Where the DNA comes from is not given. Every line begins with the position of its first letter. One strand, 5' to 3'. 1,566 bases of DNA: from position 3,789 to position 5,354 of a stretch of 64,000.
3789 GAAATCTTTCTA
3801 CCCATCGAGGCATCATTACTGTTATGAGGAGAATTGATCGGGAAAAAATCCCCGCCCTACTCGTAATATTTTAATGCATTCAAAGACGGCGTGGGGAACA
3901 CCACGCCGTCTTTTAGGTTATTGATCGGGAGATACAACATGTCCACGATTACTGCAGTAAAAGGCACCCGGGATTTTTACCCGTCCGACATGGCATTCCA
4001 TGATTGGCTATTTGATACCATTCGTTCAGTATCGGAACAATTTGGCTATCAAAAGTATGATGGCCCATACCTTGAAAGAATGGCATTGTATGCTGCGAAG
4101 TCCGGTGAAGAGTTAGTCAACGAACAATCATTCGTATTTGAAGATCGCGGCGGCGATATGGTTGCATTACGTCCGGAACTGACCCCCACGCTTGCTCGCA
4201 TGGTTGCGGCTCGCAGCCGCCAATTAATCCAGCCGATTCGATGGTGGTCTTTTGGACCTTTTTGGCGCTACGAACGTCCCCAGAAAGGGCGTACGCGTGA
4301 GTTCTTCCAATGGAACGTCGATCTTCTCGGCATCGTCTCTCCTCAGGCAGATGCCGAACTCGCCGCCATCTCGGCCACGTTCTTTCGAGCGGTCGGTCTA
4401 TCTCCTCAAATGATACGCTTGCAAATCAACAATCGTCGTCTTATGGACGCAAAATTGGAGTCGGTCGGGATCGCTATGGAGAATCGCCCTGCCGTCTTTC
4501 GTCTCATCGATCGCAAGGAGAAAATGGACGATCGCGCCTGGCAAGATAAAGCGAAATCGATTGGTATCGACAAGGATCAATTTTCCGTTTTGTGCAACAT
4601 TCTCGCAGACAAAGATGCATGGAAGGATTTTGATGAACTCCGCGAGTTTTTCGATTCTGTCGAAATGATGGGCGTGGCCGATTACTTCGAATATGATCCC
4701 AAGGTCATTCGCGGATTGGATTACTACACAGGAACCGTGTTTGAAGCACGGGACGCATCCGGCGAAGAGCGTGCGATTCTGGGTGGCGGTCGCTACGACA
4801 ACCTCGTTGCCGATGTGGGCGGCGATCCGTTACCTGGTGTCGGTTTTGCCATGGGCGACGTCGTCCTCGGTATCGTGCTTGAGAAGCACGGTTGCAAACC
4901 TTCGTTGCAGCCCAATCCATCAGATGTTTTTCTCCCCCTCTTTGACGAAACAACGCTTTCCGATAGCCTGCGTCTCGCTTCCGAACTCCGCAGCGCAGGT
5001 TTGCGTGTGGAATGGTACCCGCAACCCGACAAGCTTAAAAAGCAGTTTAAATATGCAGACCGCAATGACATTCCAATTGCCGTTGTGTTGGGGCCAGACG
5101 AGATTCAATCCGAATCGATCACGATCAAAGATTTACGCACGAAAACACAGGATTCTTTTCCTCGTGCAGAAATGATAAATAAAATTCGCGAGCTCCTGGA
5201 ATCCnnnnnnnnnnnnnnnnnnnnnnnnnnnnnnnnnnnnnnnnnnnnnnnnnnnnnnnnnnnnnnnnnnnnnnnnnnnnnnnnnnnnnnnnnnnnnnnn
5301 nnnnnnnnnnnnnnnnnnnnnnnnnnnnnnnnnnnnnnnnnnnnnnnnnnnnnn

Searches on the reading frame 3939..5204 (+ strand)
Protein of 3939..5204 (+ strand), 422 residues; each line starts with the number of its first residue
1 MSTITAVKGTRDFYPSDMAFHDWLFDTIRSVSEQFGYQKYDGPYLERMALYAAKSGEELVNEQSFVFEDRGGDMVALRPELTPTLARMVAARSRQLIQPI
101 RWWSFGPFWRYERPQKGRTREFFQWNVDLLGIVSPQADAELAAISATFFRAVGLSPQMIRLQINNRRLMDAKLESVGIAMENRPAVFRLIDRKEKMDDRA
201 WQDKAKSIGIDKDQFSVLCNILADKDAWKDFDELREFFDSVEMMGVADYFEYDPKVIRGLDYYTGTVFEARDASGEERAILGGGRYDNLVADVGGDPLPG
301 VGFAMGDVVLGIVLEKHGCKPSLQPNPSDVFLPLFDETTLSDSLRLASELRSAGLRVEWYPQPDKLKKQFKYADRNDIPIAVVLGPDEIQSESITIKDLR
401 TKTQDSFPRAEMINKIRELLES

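Call 12: find_related_loci(query=window:3939-5204:+, collection=genome_contigs, flank=3000)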
Query seq(422 aa) (422 aa) in genome_contigs; peptide patterns used: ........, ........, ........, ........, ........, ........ (x = any residue, [..] = any of these).
494 stretches matched a pattern; 446 encode a relative of the query (tblastn E <= 1e-3); the best 80 are kept; 80 distinct loci.
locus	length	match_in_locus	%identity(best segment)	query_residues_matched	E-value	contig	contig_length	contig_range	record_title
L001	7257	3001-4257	94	1-419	0e+0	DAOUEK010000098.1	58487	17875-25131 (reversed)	MAG TPA_asm: Anaerolineales bacterium isolate N6_271 k139_832955, whole genome shotgun sequence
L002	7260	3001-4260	81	1-420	0e+0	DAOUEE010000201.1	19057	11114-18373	MAG TPA_asm: Anaerolineales bacterium isolate N4_180 k133_308468, whole genome shotgun sequence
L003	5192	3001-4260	78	1-420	0e+0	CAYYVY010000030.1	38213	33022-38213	MAG TPA_asm: uncultured Anaerolineaceae bacterium isolate SRP214966_co2_133 genome assembly, contig: NODE_1156_length_38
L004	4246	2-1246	62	8-422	0e+0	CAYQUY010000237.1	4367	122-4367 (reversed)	MAG TPA_asm: uncultured Anaerolineaceae bacterium isolate SRP098346_co1_319 genome assembly, contig: NODE_31193_length_4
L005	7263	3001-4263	61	1-421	7e-178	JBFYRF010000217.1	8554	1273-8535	MAG: Anaerolineales bacterium isolate PPR_0206 k121_1477079, whole genome shotgun sequence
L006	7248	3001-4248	60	1-416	2e-174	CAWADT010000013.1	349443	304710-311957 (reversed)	MAG: uncultured Chloroflexia bacterium isolate MFD03726.bin.1.194 genome assembly, contig: contig_27186, whole genome sh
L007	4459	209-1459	60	4-420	6e-176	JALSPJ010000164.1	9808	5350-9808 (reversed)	MAG: Anaerolineales bacterium isolate 356-284_metabat2_scaf2bin.041 356-284_scaffold_4213_c1, whole genome shotgun seque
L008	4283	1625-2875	60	4-420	7e-178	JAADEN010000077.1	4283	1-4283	MAG: Chloroflexota bacterium isolate L_MetaBat.219 contig-127_28600, whole genome shotgun sequence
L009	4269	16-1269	60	4-421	1e-175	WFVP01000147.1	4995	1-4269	MAG: Anaerolineales bacterium isolate S140_45 k151_303325, whole genome shotgun sequence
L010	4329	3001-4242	60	4-418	8e-174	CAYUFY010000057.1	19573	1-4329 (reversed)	MAG TPA_asm: uncultured Anaerolineales bacterium isolate binchicken_co186_156 genome assembly, contig: NODE_3323_length_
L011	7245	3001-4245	59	2-417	2e-171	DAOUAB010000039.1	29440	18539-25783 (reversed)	MAG TPA_asm: Anaerolineales bacterium isolate H61_599 k121_165798, whole genome shotgun sequence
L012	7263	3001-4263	59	2-421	7e-170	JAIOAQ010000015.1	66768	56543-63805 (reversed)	MAG: Chloroflexota bacterium isolate S1bins192 c_000000000015, whole genome shotgun sequence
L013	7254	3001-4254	57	2-420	2e-169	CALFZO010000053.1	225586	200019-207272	MAG TPA_asm: uncultured Anaerolineales bacterium isolate SRR1506987_bin.41_CONCOCT_v1.1_MAG genome assembly, contig: ERZ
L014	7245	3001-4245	59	2-417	6e-169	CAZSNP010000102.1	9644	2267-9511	MAG TPA_asm: uncultured Anaerolineales bacterium isolate binchicken_co107_470 genome assembly, contig: NODE_15657_length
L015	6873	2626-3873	58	2-418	3e-169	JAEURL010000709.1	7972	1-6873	MAG: Anaerolineales bacterium isolate new MAG-276 k141_3663057, whole genome shotgun sequence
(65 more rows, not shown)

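Call 23: find_homologous_proteins(query=window:3939-5204:+, max_evalue=1e-100)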
Query seq(422 aa) (422 aa): 7915 proteins with E <= 1e-100 among 8000 candidates; the best 120 are listed.
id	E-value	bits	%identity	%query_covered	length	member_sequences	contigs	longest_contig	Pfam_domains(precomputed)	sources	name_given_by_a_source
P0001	4.0e-284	960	100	100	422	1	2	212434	PF13393.12,PF03129.26,PF00587.31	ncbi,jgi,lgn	-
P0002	7.4e-269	910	95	100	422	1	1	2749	PF13393.12,PF03129.26,PF00587.31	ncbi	-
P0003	2.2e-264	895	94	99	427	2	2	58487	PF13393.12,PF03129.26,PF00587.31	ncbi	-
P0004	8.1e-258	873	91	100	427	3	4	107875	PF13393.12,PF03129.26,PF00587.31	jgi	jgi:histidyl-tRNA synthetase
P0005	5.1e-253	858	90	100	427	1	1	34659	PF13393.12,PF03129.26,PF00587.31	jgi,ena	-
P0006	2.1e-235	800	82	100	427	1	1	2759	PF13393.12,PF03129.26,PF00587.31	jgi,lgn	-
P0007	2.7e-234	796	81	100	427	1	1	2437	PF13393.12,PF03129.26,PF00587.31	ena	-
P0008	4.6e-234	795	81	100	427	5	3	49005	PF13393.12,PF03129.26,PF00587.31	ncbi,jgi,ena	ncbi:MAG: histidine--tRNA ligase [Anaerolineales bacterium]|jgi:histidyl-tRNA synthetase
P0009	4.9e-234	795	81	100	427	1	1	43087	PF13393.12,PF03129.26,PF00587.31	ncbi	-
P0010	5.7e-234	795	81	100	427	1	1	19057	PF13393.12,PF03129.26,PF00587.31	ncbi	-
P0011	1.3e-233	794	81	100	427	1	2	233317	PF13393.12,PF03129.26,PF00587.31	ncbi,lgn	-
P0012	2.0e-233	793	81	100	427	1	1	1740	PF13393.12,PF03129.26,PF00587.31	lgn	-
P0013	4.3e-233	792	81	100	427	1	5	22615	PF13393.12,PF03129.26,PF00587.31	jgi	jgi:histidyl-tRNA synthetase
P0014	1.1e-232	791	80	100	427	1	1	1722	PF13393.12,PF03129.26,PF00587.31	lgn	-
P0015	2.7e-231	786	80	100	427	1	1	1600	PF13393.12,PF03129.26,PF00587.31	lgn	-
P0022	1.5e-193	662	68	100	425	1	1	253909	PF13393.12,PF03129.26,PF00587.31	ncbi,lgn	-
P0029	8.4e-191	653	65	100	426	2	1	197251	PF13393.12,PF03129.26,PF00587.31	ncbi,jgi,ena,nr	ncbi:MAG: hypothetical protein AMJ88_00395 [Anaerolineae bacterium SM23_ 63]|nr:MAG: hypothetical pr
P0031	3.0e-190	651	67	100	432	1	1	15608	PF13393.12,PF03129.26,PF00587.31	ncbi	-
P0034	7.8e-190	650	66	100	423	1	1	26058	PF13393.12,PF03129.26,PF00587.31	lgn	-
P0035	1.0e-189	649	64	100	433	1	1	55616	PF13393.12,PF03129.26,PF00587.31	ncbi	-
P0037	2.3e-189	648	64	100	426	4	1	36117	PF13393.12,PF03129.26,PF00587.31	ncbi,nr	ncbi:MAG TPA: histidine--tRNA ligase [Anaerolineae bacterium]|nr:histidine--tRNA ligase [Anaerolinea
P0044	6.3e-185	633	63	100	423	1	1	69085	PF13393.12,PF03129.26,PF00587.31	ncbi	-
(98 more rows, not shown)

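Call 24: find_encoding_contigs(protein=P0022, flank=3000, max_places=2)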
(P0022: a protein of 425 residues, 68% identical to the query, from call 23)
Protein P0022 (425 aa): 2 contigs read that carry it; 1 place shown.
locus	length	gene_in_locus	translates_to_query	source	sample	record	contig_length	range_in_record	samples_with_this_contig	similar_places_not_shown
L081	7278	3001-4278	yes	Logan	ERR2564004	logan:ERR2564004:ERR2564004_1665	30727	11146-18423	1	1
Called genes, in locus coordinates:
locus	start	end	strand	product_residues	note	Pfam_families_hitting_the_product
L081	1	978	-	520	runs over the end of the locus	-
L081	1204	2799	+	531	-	PF00221:Lyase_aromatic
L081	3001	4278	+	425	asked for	PF13393:tRNA-synt_His, PF00587:tRNA-synt_2b (weak), PF03129:HGTP_anticodon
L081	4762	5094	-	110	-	-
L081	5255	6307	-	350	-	-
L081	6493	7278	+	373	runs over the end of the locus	PF03734:YkuD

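Call 25: find_encoding_contigs(protein=P0031, flank=3000, max_places=2)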
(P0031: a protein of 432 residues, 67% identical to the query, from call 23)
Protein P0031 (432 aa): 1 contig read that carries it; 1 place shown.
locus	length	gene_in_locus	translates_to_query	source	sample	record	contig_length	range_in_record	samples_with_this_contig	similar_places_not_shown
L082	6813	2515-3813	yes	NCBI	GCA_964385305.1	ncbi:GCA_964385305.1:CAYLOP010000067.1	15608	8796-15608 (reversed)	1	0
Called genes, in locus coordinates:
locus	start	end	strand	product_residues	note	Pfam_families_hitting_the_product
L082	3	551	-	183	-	?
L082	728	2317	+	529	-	PF00221:Lyase_aromatic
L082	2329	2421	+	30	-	-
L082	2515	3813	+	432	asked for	PF13393:tRNA-synt_His, PF00587:tRNA-synt_2b (weak), PF03129:HGTP_anticodon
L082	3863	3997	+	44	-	-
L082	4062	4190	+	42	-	-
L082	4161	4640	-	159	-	-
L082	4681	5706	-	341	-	-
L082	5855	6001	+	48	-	-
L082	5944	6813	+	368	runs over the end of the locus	PF03734:YkuD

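Call 26: find_encoding_contigs(protein=P0029, flank=3000, max_places=2)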
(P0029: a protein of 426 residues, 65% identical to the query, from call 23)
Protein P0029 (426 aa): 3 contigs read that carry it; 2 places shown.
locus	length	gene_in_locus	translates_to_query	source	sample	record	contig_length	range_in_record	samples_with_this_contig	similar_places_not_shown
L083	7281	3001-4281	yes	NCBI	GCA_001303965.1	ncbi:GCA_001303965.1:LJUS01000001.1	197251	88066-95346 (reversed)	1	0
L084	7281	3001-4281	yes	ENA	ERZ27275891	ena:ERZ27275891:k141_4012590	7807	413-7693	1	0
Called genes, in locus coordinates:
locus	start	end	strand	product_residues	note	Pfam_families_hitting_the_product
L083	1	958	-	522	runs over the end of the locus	-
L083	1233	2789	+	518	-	PF00221:Lyase_aromatic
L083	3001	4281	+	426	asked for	PF13393:tRNA-synt_His, PF00587:tRNA-synt_2b, PF03129:HGTP_anticodon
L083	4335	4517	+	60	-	-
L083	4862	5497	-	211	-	-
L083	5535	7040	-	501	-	PF13750:Big_3_3 (faint), PF19077:Big_13 (faint), PF17957:Big_7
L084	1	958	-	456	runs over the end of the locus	?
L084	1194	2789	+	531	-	PF00221:Lyase_aromatic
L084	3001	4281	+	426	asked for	PF13393:tRNA-synt_His, PF00587:tRNA-synt_2b, PF03129:HGTP_anticodon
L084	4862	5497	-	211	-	-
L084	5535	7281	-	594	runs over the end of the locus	PF13750:Big_3_3 (faint), PF19077:Big_13 (faint), PF17957:Big_7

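Call 54: find_encoding_contigs(protein=P0034, flank=2500, max_places=1)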
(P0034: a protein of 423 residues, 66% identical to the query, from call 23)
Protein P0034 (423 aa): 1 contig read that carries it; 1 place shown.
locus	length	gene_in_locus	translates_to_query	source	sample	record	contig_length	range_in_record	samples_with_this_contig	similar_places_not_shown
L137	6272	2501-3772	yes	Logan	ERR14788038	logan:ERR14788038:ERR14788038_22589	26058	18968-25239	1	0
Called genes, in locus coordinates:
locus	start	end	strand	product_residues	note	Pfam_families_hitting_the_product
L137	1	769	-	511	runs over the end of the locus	-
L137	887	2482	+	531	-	PF00221:Lyase_aromatic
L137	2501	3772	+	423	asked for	PF13393:tRNA-synt_His, PF00587:tRNA-synt_2b, PF03129:HGTP_anticodon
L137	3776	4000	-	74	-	-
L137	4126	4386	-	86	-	-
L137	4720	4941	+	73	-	-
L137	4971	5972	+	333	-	PF22700:MVD-like_N, PF00288:GHMP_kinases_N, PF18376:MDD_C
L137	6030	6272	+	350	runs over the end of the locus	PF02163:Peptidase_M50, PF13180:PDZ_2, PF00595:PDZ (weak), PF17820:PDZ_6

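Call 55: find_encoding_contigs(protein=P0035, flank=2500, max_places=1)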
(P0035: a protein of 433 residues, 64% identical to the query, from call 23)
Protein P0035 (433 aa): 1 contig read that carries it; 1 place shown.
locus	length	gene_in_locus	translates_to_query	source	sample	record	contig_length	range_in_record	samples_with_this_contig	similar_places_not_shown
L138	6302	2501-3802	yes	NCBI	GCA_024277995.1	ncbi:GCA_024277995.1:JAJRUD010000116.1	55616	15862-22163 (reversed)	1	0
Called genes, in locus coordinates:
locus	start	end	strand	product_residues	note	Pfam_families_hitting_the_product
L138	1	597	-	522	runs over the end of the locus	-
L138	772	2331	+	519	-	PF00221:Lyase_aromatic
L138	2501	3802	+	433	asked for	PF13393:tRNA-synt_His, PF00587:tRNA-synt_2b, PF03129:HGTP_anticodon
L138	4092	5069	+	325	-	PF22700:MVD-like_N, PF00288:GHMP_kinases_N (weak), PF18376:MDD_C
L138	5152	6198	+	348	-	PF02163:Peptidase_M50, PF13180:PDZ_2, PF00595:PDZ (weak), PF17820:PDZ_6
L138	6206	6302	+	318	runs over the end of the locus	PF02985:HEAT (faint), PF03130:HEAT_PBS (faint), PF13646:HEAT_2, PF05004:IFRD (weak), PF00514:Arm (faint), PF13646:HEAT_2, PF13513:HEAT_EZ (weak)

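Call 56: find_encoding_contigs(protein=P0037, flank=2500, max_places=1)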
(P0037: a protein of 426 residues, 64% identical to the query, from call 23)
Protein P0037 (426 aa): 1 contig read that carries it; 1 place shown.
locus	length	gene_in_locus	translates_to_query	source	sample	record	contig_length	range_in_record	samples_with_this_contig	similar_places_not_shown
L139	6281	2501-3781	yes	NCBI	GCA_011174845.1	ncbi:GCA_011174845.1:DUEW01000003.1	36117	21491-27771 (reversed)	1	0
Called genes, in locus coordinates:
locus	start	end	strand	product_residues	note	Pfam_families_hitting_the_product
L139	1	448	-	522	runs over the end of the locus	-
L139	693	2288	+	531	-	PF00221:Lyase_aromatic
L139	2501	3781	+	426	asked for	PF13393:tRNA-synt_His, PF00587:tRNA-synt_2b, PF03129:HGTP_anticodon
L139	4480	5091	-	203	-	-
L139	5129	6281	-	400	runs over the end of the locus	-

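Call 57: find_encoding_contigs(protein=P0044, flank=2500, max_places=1)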
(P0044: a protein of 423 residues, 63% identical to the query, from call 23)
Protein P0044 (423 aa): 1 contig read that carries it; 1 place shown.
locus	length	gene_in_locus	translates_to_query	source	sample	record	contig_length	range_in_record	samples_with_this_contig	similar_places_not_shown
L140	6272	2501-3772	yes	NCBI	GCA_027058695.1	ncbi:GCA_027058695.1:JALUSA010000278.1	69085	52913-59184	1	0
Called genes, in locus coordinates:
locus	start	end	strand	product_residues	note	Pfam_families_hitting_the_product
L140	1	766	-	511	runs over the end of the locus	-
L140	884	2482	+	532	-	PF00221:Lyase_aromatic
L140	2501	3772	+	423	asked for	PF13393:tRNA-synt_His, PF00587:tRNA-synt_2b, PF03129:HGTP_anticodon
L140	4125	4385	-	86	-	-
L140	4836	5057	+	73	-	-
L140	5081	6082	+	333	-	PF22700:MVD-like_N, PF00288:GHMP_kinases_N, PF18376:MDD_C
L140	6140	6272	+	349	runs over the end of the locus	PF02163:Peptidase_M50, PF13180:PDZ_2, PF00595:PDZ (weak), PF17820:PDZ_6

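Call 74: find_encoding_contigs(protein=P0001, flank=1000, max_places=4)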
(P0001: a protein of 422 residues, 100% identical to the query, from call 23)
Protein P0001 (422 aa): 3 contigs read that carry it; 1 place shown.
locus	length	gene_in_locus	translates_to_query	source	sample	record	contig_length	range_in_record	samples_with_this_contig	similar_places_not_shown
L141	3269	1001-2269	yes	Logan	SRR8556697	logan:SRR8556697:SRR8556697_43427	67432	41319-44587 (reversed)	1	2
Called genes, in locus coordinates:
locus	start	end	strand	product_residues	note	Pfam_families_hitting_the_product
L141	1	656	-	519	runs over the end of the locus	-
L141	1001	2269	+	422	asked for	PF13393:tRNA-synt_His, PF00587:tRNA-synt_2b, PF03129:HGTP_anticodon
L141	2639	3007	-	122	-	-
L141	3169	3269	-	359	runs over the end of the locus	-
